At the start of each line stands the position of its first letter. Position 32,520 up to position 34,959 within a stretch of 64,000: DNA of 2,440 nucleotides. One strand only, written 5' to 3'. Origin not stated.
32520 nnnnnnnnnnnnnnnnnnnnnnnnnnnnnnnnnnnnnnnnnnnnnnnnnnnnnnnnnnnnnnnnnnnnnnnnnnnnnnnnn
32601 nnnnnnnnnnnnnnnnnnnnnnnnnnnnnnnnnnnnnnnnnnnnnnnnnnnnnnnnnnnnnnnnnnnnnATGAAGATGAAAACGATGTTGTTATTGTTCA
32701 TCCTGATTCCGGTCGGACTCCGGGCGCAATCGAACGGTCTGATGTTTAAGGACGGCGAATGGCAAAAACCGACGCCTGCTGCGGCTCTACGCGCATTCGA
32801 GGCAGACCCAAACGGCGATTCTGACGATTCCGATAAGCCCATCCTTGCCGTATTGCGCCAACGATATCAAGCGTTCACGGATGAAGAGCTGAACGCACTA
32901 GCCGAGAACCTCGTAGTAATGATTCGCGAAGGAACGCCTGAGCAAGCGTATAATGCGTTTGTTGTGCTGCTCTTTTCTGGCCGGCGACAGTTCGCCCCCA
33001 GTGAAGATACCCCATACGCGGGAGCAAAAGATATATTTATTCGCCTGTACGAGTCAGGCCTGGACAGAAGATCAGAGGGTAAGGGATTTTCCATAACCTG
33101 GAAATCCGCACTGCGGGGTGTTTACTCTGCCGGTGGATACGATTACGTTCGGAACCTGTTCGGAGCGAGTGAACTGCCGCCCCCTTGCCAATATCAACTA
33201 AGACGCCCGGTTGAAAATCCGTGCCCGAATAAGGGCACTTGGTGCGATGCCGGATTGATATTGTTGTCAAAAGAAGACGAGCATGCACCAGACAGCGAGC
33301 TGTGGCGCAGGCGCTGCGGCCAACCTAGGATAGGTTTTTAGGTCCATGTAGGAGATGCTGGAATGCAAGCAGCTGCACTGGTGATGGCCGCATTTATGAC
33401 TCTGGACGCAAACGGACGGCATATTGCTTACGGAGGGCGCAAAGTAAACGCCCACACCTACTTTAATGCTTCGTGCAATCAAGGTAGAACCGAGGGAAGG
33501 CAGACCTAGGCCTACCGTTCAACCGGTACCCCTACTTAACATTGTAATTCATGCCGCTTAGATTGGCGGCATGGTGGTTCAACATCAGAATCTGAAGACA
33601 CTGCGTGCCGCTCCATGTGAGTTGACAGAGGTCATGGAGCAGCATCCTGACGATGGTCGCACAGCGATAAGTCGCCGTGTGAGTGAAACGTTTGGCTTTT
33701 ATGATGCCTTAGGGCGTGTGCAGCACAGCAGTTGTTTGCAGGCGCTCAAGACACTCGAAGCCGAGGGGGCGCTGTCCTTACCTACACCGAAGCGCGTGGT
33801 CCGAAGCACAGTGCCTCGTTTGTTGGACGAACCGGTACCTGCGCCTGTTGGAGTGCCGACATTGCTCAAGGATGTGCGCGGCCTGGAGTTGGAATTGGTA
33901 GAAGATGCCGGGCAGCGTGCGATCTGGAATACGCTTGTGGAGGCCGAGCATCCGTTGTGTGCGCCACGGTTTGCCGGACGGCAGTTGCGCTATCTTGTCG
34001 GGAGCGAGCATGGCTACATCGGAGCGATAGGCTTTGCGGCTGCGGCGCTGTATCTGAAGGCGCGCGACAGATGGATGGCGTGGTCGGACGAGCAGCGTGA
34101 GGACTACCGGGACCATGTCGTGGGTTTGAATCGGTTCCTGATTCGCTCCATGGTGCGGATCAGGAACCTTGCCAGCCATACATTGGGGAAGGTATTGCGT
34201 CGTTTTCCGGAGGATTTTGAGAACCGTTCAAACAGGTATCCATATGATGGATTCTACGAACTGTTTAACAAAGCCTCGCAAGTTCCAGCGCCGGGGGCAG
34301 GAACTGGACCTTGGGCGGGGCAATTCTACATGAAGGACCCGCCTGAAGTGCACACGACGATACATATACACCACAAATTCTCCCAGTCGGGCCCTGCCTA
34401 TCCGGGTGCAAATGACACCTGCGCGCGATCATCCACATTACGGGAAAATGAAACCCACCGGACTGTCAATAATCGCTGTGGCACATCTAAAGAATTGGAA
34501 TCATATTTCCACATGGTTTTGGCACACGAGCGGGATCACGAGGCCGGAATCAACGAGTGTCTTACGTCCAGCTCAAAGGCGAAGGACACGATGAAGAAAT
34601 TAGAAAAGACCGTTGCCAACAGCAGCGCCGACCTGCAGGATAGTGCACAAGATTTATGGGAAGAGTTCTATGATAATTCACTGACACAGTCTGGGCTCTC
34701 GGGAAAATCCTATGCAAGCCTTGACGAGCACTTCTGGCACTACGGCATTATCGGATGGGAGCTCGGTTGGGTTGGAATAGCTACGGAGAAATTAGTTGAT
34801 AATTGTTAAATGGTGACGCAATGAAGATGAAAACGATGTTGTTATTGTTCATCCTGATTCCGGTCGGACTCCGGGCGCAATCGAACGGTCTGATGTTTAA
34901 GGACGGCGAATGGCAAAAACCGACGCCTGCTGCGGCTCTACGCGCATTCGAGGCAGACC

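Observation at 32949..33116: Hypervariable, entirely non-synonymous patch in the partner protein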

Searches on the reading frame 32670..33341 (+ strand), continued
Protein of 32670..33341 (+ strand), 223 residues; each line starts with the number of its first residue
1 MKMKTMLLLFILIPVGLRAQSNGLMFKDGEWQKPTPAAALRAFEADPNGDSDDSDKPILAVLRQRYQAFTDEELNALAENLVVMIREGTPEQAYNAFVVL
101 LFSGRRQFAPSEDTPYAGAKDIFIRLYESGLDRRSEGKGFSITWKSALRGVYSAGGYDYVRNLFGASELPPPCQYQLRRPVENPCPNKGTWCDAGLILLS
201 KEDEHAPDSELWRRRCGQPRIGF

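Call 45: fold_search(model_id=the predicted structure, library=pdb)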
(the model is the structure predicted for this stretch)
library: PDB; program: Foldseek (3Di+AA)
matches with E <= 10: 512; with E <= 0.001: 0
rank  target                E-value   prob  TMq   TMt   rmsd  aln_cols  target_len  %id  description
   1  4rv1_A                1.8e-01  0.57  0.26  0.17  10.4       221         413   13  Crystal Structure of Engineered Protein. Northeast Structural Genomics Consortium (NESG) Target OR497. (released 2014-12-10)
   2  5h7c_C                2.1e-01  0.84  0.37  0.23   9.6       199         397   12  Crystal structure of a repeat protein with two Protein A-DHR14 repeat modules (released 2017-06-28)
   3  6ded_A                2.2e-01  0.44  0.24  0.18  12.4       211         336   13  Crystal structure of the C-terminal ARM domain of Homo sapiens SPIN90 (SH3-protein interacting with Nck), residues 351 (released 2018-10-24)
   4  6s9m_E                3.0e-01  0.20  0.21  0.17  12.9       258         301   11  Designed Armadillo Repeat protein Lock2 fused to target peptide KRKRKAKITW (released 2020-02-19)
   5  5n3u_A                3.0e-01  0.14  0.17  0.15  15.6       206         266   11  The structure of the complex of CpcE and CpcF of phycocyanin lyase from Nostoc sp. PCC7120 (released 2017-12-06)
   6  4rv1_F                3.7e-01  0.35  0.23  0.15  10.8       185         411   16  Crystal Structure of Engineered Protein. Northeast Structural Genomics Consortium (NESG) Target OR497. (released 2014-12-10)
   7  6s9n_E                4.3e-01  0.21  0.23  0.19  11.1       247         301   11  Designed Armadillo Repeat protein Lock2 fused to target peptide KRKRKAKLSF (released 2020-02-19)
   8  6dec_M                4.5e-01  0.21  0.23  0.17  12.9       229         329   14  Crystal structure of Bos taurus Arp2/3 complex binding with C-terminus of Homo sapiens SPIN90 (released 2018-10-24)
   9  2jkr_B                4.5e-01  0.16  0.20  0.11  12.9       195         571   15  AP2 CLATHRIN ADAPTOR CORE with Dileucine peptide RM(phosphoS)QIKRLLSE (released 2008-10-28)
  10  3grl                  4.7e-01  0.57  0.31  0.14   8.3       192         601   14  Crystal Structure of the Monomer of the p115 Tether Globular Head Domain (released 2009-11-03)
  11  4rv1_D                4.7e-01  0.30  0.25  0.16  11.1       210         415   13  Crystal Structure of Engineered Protein. Northeast Structural Genomics Consortium (NESG) Target OR497. (released 2014-12-10)
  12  5mfm_A                4.9e-01  0.28  0.25  0.19  10.4       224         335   12  Designed armadillo repeat protein peptide fusion YIIIM6AII_GS11_(KR)5 (released 2017-09-13)
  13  5h7c_A                5.5e-01  0.51  0.28  0.18  11.6       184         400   12  Crystal structure of a repeat protein with two Protein A-DHR14 repeat modules (released 2017-06-28)
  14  7nad_I                5.5e-01  0.41  0.33  0.24  10.2       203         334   13  State E2 nucleolar 60S ribosomal biogenesis intermediate - Spb4 local refinement model (released 2022-11-09)
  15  7sn8_D                5.7e-01  0.72  0.37  0.24   7.7       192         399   11  Cryo-EM structure of Drosophila Integrator cleavage module (IntS4-IntS9-IntS11) in complex with IP6 (released 2022-10-12)
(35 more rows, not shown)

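Call 57: find_related_loci(query=window:32670-33338:+, collection=metagenome_contigs, flank=6000)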
Query window:32670-33338:+ (223 aa) in metagenome_contigs; peptide patterns used: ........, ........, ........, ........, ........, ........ (x = any residue, [..] = any of these).
74 stretches matched a pattern, but none encodes a relative of the query by tblastn (E <= 1e-3).

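Call 58: search_protein_families(library=ncbifam, proteins=[window:32670-33341:+], max_evalue=0.01)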
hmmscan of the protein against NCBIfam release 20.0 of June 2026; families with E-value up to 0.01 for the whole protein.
window:32670-33341:+ (223 aa): 0 families

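Call 69: search_protein_families(library=pfam, proteins=[L014:2322-3716:+, L010:4624-5988:+, L002:533-1981:+, L006:4646-5992:+, L013:34-834:+], max_evalue=0.1)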
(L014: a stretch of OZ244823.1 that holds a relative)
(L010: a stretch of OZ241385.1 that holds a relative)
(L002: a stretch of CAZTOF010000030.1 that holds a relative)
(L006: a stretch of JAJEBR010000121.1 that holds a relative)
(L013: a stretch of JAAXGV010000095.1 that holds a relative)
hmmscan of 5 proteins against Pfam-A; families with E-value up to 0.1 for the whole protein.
L014:2322-3716:+ (464 aa): 0 families

L010:4624-5988:+ (454 aa): 0 families

L002:533-1981:+ (482 aa): 1 family
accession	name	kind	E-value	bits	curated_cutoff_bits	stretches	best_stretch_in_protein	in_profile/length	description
PF05475.17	Chlam_vir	-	0.076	13.2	25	0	186-275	39-122/146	Pgp3 C-terminal domain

L006:4646-5992:+ (448 aa): 0 families

L013:34-834:+ (266 aa): 0 families

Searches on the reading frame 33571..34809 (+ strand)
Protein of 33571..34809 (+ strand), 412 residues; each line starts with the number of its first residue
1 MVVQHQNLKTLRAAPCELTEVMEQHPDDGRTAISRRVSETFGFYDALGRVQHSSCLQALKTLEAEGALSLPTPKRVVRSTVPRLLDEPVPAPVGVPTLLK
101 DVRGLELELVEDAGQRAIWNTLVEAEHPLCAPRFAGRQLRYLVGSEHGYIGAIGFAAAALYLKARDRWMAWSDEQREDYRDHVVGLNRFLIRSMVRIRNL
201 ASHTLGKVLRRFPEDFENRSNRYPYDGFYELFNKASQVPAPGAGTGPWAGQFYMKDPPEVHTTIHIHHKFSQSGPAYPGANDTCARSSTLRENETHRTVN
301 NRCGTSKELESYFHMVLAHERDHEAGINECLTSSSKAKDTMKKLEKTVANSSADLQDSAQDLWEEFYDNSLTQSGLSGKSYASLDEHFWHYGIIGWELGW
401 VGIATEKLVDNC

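Call 8: search_protein_families(library=pfam, proteins=[window:33571-34809:+], max_evalue=1)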
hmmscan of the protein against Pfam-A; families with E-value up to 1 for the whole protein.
window:33571-34809:+ (412 aa): 3 families
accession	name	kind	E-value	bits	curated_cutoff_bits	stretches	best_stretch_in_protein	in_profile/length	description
PF14236.12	DruA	-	1.5e-19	70.7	27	1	105-221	50-170/297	Druantia protein DruA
PF09565.16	RE_NgoFVII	-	0.083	12.6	23.8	1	251-320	81-152/162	NgoFVII restriction endonuclease N-terminal PLD domain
PF25244.1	PML_C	-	0.11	13.2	27.1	1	312-351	29-68/75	PML, C-terminal domain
